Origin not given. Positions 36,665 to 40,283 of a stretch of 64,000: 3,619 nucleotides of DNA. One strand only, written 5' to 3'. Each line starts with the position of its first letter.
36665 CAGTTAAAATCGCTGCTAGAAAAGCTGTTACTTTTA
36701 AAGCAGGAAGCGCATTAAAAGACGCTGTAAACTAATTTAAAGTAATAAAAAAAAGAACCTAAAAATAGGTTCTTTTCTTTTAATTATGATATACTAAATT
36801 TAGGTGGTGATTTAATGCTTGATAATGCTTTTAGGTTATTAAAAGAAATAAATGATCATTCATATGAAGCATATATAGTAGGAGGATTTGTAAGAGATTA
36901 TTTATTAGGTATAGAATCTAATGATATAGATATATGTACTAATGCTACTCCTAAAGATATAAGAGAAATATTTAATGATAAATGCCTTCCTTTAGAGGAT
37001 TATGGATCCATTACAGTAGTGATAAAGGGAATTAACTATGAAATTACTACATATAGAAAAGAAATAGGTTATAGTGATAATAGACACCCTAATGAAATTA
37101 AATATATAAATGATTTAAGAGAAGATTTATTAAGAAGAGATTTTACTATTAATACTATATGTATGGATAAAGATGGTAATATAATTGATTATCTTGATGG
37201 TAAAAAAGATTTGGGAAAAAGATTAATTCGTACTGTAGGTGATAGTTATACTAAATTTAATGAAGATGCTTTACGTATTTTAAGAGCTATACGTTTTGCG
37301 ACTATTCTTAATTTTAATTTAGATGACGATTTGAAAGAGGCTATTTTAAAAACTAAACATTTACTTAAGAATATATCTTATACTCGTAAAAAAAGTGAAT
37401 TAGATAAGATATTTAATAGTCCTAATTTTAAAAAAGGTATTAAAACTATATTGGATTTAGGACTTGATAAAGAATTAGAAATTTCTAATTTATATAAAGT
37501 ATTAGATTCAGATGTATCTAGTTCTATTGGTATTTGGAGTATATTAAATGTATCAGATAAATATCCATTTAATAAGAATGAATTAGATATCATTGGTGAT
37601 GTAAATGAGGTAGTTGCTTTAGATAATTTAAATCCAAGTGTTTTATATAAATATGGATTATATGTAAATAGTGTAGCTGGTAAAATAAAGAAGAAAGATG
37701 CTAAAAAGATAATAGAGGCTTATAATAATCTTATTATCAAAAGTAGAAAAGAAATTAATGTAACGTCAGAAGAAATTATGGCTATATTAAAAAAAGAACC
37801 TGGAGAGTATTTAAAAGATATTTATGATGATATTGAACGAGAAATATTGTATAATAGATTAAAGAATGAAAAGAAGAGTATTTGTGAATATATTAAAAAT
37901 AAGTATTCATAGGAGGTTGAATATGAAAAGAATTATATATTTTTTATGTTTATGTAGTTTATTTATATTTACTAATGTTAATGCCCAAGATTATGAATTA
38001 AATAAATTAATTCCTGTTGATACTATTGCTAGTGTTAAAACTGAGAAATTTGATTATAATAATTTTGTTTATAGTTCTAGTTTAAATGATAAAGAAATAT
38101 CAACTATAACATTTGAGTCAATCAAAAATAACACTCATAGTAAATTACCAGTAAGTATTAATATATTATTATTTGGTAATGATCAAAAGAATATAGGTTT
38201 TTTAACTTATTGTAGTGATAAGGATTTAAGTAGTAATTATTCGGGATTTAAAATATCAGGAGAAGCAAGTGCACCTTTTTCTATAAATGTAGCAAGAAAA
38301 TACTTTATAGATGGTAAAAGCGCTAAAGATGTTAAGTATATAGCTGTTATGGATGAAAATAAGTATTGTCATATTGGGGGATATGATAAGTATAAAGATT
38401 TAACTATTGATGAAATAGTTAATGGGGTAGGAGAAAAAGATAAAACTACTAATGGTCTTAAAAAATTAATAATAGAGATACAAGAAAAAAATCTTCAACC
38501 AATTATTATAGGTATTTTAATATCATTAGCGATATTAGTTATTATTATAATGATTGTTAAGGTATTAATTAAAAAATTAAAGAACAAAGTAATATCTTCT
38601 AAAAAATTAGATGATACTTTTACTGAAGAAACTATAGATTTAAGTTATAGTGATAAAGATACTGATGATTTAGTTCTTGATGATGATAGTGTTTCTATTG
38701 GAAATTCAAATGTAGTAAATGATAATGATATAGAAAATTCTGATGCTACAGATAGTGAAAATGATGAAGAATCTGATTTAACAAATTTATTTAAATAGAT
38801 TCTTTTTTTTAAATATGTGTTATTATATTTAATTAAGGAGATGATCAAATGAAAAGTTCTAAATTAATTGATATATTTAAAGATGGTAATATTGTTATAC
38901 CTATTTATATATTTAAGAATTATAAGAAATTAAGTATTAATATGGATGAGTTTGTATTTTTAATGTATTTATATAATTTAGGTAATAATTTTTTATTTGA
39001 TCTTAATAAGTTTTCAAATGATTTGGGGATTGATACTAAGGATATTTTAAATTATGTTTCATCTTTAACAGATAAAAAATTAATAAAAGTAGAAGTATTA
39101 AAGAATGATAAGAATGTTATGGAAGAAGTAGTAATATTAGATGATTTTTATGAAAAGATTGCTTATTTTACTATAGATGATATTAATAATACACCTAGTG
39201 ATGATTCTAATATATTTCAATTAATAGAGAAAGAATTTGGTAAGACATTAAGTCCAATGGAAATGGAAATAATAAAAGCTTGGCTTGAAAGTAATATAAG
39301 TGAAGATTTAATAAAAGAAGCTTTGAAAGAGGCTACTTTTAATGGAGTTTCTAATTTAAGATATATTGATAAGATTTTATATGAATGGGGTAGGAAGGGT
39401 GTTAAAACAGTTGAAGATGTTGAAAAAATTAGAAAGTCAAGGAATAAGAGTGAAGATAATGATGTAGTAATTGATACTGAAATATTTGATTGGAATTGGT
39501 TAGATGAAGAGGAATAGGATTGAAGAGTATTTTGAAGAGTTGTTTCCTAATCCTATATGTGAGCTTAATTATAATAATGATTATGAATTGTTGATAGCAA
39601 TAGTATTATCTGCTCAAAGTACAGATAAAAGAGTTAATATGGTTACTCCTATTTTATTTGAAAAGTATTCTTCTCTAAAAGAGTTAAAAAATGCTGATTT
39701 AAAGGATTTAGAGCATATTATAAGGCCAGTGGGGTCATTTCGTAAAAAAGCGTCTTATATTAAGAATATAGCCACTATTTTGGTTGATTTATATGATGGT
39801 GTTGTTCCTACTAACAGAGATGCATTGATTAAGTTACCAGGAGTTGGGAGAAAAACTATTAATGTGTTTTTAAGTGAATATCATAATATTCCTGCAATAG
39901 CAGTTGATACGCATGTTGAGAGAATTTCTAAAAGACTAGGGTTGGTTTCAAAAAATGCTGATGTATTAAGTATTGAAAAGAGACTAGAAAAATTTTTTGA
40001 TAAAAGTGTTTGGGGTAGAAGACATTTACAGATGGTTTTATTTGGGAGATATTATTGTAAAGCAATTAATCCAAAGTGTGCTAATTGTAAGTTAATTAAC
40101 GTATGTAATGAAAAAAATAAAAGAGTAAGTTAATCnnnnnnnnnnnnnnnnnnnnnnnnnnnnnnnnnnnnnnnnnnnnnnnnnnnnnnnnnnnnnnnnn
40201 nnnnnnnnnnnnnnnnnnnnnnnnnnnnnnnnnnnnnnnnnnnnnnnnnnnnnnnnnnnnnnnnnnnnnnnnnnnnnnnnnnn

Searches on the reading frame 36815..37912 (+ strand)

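Call 25: search_protein_families(library=pfam, proteins=[window:36815-37912:+], max_evalue=0.00001)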
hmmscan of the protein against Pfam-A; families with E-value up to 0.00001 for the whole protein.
window:36815-37912:+ (365 aa): 3 families
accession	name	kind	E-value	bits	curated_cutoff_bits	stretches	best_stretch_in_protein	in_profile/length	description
PF01743.26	PolyA_pol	-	3e-35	121.8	23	1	19-139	1-126/126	Poly A polymerase head domain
PF13735.12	tRNA_NucTran2_2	-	5.5e-12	46.3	27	1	292-359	81-148/149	tRNA nucleotidyltransferase domain 2 putative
PF12627.12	PolyA_pol_RNAbd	-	3.6e-09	36.7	22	1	166-217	1-52/64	Probable RNA and SrmB- binding site of polymerase A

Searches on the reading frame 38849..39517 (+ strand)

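Call 25: search_protein_families(library=pfam, proteins=[window:38849-39517:+], max_evalue=0.00001)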
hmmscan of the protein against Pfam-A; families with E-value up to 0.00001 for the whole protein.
window:38849-39517:+ (222 aa): 2 families
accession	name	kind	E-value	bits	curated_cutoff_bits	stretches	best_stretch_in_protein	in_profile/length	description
PF07261.16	DnaB_2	-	1.1e-25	89.5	22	1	123-193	1-72/74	Replication initiation and membrane attachment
PF21984.2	DnaD_N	-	7.4e-11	42.6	27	1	17-107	1-93/101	DnaD N-terminal domain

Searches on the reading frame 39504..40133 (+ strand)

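Call 25: search_protein_families(library=pfam, proteins=[window:39504-40133:+], max_evalue=0.00001)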
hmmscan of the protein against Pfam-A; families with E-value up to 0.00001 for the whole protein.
window:39504-40133:+ (209 aa): 2 families
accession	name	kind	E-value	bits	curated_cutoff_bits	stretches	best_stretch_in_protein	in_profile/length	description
PF00730.31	HhH-GPD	-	1.2e-24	87.2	26.2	1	31-165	1-106/108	HhH-GPD superfamily base excision DNA repair protein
PF00633.29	HHH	-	5e-07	29.7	24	1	97-124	2-29/30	Helix-hairpin-helix motif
